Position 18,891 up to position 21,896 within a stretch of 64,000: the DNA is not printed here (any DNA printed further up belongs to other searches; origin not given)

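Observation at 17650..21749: GT21-like glycosyltransferase fused to a complete Lnt, start-coupled to a membrane methyltransferase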

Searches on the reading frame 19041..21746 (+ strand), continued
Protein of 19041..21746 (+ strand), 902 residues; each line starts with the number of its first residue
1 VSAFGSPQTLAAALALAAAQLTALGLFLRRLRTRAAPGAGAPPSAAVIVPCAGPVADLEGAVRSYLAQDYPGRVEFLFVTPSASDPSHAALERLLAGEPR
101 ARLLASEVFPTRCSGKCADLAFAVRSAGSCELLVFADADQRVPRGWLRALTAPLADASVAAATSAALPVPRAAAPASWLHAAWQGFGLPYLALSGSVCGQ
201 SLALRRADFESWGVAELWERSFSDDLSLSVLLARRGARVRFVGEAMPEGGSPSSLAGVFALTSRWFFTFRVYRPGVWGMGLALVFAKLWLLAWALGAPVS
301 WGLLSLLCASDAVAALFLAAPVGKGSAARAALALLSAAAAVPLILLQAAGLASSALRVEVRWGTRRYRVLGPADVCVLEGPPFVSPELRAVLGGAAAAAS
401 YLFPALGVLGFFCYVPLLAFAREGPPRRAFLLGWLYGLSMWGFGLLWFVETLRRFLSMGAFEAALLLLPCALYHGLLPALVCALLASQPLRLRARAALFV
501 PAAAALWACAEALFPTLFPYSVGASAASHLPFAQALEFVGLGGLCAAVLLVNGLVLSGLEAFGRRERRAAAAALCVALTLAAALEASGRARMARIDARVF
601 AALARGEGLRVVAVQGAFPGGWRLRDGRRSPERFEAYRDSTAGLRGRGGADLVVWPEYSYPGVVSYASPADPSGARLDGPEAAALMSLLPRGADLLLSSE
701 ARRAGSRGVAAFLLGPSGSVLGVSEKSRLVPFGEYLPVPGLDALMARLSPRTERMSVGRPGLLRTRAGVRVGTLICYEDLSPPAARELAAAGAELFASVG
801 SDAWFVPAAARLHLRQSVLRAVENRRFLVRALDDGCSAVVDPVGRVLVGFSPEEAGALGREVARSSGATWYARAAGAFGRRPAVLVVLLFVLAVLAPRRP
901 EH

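Call 36: find_encoding_contigs(protein=P0010, flank=10000, max_places=2)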
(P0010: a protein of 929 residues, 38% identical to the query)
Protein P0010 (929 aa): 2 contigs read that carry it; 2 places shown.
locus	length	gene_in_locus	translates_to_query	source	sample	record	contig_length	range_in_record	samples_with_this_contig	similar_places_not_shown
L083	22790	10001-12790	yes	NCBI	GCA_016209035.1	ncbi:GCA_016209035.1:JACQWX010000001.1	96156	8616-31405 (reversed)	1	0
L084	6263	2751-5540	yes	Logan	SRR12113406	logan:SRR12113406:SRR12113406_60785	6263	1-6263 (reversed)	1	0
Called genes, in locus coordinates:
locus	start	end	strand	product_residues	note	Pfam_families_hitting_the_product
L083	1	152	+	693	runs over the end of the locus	PF02922:CBM_48, PF00128:Alpha-amylase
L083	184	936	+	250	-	PF00160:Pro_isomerase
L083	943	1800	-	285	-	-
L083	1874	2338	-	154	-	-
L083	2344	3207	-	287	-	-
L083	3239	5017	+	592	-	PF02554:CstA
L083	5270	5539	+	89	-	PF13711:DUF4160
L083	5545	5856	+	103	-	PF10387:DUF2442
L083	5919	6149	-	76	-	-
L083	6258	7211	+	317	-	-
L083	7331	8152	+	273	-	-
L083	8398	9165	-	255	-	-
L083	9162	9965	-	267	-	PF01790:LGT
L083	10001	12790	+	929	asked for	PF13506:Glyco_transf_21, PF13641:Glyco_tranf_2_3 (weak), PF20154:LNT_N, PF00795:CN_hydrolase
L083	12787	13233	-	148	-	PF08448:PAS_4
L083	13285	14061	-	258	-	PF00106:adh_short, PF01370:Epimerase (weak), PF08659:KR, PF23441:SDR (weak), PF13561:adh_short_C2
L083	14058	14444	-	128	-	PF00903:Glyoxalase, PF13468:Glyoxalase_3 (weak), PF13669:Glyoxalase_4, PF18029:Glyoxalase_6 (weak)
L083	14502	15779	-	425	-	PF13091:PLDc_2, PF00614:PLDc (faint), PF13091:PLDc_2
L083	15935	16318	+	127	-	PF00072:Response_reg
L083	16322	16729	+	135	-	-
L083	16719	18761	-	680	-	-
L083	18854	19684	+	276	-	PF07934:OGG_N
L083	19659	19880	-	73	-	PF01381:HTH_3, PF13560:HTH_31 (weak)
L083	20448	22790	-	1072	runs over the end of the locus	PF25596:CPSase_L_D1, PF02786:CPSase_L_D2, PF02787:CPSase_L_D3, PF25596:CPSase_L_D1, PF02222:ATP-grasp, PF02786:CPSase_L_D2, PF15632:ATPgrasp_Ter, PF02142:MGS, +4 more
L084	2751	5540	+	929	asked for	PF13506:Glyco_transf_21, PF13641:Glyco_tranf_2_3 (weak), PF20154:LNT_N, PF00795:CN_hydrolase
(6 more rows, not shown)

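Call 37: find_encoding_contigs(protein=P0014, flank=10000, max_places=2)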
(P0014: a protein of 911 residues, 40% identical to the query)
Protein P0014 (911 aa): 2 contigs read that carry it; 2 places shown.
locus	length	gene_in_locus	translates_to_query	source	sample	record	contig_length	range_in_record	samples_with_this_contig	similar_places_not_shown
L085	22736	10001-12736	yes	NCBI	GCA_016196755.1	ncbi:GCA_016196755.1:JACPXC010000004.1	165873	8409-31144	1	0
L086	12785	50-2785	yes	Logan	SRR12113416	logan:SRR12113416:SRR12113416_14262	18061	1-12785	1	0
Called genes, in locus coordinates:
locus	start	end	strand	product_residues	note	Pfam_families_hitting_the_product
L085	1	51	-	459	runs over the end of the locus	PF04389:Peptidase_M28, PF01546:Peptidase_M20, PF07687:M20_dimer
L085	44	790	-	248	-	-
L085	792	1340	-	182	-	PF00578:AhpC-TSA, PF08534:Redoxin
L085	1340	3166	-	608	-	PF19363:DUF5939, PF00211:Guanylate_cyc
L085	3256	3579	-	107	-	PF01521:Fe-S_biosyn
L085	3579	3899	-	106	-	PF01521:Fe-S_biosyn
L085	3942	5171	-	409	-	PF04235:DUF418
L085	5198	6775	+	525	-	PF11658:CBP_BcsG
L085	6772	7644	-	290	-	PF00155:Aminotran_1_2, PF01053:Cys_Met_Meta_PP (faint), PF04864:Alliinase_C (weak)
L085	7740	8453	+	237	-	-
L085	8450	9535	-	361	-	PF00248:Aldo_ket_red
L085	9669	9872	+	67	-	PF00313:CSD, PF08206:OB_RNB (weak)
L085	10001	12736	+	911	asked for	PF13506:Glyco_transf_21, PF13641:Glyco_tranf_2_3 (faint), PF20154:LNT_N, PF00795:CN_hydrolase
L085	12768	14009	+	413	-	PF01593:Amino_oxidase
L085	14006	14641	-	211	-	PF01814:Hemerythrin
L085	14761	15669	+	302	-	-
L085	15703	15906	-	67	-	-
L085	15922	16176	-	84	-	-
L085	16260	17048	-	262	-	-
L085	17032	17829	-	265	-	PF01790:LGT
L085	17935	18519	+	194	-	PF04542:Sigma70_r2, PF08281:Sigma70_r4_2, PF04545:Sigma70_r4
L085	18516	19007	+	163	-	PF13490:zf-HC2 (weak)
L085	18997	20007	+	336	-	PF03888:MucB_RseB (weak)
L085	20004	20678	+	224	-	PF20582:UPF0758_N, PF04002:RadC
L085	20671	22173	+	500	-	PF18819:MuF_C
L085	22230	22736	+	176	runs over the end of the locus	-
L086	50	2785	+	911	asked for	PF13506:Glyco_transf_21, PF13641:Glyco_tranf_2_3 (faint), PF20154:LNT_N, PF00795:CN_hydrolase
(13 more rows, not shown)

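Call 38: find_encoding_contigs(protein=P0008, flank=10000, max_places=2)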
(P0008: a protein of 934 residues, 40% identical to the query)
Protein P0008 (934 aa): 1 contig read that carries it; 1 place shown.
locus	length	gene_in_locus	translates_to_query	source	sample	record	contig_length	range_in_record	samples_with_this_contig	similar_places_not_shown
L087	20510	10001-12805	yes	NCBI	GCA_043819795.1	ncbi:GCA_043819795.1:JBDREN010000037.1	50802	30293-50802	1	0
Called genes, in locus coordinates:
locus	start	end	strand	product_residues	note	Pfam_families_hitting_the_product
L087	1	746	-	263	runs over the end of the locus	PF00072:Response_reg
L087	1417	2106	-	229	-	PF00072:Response_reg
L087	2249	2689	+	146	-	PF00027:cNMP_binding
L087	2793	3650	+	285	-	PF02737:3HCDH_N, PF03721:UDPG_MGDP_dh_N (weak), PF00725:3HCDH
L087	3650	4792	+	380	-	PF02771:Acyl-CoA_dh_N, PF02770:Acyl-CoA_dh_M, PF00441:Acyl-CoA_dh_1, PF08028:Acyl-CoA_dh_2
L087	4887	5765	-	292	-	-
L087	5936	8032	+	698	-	PF00884:Sulfatase, PF01663:Phosphodiest, PF01676:Metalloenzyme (weak)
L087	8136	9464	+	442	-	PF01593:Amino_oxidase, PF13450:NAD_binding_8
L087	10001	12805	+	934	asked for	PF13506:Glyco_transf_21, PF13641:Glyco_tranf_2_3 (weak), PF20154:LNT_N, PF00795:CN_hydrolase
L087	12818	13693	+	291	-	-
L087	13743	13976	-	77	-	-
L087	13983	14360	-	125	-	-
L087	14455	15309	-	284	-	-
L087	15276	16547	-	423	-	PF01266:DAO (faint), PF01494:FAD_binding_3, PF04820:Trp_halogenase (faint), PF05834:Lycopene_cycl (weak), PF07992:Pyr_redox_2 (faint), PF12831:FAD_oxidored (weak)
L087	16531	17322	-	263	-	PF01790:LGT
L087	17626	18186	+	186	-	PF04542:Sigma70_r2, PF08281:Sigma70_r4_2, PF04545:Sigma70_r4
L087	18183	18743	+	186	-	PF13490:zf-HC2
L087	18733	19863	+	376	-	PF03888:MucB_RseB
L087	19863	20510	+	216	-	?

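Call 40: find_encoding_contigs(protein=P0024, flank=10000, max_places=2)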
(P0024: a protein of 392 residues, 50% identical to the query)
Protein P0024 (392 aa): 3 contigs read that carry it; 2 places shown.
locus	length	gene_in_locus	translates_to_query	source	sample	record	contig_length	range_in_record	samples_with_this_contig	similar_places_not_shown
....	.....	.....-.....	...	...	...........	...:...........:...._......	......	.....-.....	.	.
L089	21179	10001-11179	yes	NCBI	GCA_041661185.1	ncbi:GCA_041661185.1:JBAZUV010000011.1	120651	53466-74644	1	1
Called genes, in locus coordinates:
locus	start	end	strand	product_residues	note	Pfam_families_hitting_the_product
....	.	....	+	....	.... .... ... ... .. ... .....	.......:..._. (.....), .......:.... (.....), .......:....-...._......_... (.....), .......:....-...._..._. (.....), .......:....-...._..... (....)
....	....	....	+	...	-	-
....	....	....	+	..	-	-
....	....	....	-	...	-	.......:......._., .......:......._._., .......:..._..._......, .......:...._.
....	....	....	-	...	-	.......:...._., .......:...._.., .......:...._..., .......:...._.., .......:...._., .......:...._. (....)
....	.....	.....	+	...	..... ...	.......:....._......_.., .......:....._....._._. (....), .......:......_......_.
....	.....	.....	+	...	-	-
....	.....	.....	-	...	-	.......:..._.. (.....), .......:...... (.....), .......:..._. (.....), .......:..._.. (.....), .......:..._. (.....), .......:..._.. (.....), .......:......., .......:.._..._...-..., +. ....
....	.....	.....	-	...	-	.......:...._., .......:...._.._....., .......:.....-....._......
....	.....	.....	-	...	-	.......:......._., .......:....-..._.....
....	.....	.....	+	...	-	-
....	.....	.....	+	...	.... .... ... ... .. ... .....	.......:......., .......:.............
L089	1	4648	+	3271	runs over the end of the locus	PF07728:AAA_5 (faint), PF00400:WD40 (faint), PF23381:Beta-prop_IFT122_1st (faint), PF23414:Beta-prop_EML_2 (faint), PF25174:Beta-prop_THOC3 (weak)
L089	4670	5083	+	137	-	-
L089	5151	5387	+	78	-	-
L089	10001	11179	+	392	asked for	PF13506:Glyco_transf_21, PF13641:Glyco_tranf_2_3 (weak), PF00535:Glycos_transf_2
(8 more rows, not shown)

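Call 41: find_encoding_contigs(protein=P0037, flank=10000, max_places=2)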
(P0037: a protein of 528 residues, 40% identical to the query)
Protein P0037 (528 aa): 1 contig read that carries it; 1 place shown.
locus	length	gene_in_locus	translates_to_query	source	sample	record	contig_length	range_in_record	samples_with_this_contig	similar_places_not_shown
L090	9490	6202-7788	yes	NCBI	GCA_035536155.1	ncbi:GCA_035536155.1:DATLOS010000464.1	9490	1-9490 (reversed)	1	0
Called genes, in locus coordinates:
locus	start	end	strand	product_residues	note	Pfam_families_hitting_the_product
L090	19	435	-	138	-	PF04002:RadC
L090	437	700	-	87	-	-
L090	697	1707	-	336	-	PF03888:MucB_RseB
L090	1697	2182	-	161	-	-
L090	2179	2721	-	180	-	PF04542:Sigma70_r2, PF08281:Sigma70_r4_2, PF04545:Sigma70_r4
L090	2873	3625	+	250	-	PF01790:LGT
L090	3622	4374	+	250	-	-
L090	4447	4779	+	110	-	-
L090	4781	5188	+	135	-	-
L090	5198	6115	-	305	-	-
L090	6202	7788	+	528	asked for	PF20154:LNT_N, PF00795:CN_hydrolase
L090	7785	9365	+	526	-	PF20154:LNT_N, PF00795:CN_hydrolase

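Call 43: find_encoding_contigs(protein=P0022, flank=10000, max_places=2)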
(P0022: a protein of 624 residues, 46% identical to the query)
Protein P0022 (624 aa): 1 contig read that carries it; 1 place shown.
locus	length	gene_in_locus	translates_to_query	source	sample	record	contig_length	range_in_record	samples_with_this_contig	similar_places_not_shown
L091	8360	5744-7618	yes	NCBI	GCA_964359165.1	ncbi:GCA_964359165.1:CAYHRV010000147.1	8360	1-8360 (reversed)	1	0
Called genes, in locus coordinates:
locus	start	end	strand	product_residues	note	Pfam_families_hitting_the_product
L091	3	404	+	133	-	?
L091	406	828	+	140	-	PF03479:PCC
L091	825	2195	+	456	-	PF07690:MFS_1, PF00854:PTR2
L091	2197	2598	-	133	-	PF00472:RF-1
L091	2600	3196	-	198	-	-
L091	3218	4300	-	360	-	PF00365:PFK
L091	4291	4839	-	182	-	PF00578:AhpC-TSA, PF08534:Redoxin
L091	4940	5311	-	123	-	PF01521:Fe-S_biosyn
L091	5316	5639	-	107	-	PF01521:Fe-S_biosyn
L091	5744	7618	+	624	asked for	PF13506:Glyco_transf_21, PF00535:Glycos_transf_2, PF08241:Methyltransf_11 (weak), PF13649:Methyltransf_25 (weak)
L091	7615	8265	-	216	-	PF12158:DUF3592 (weak)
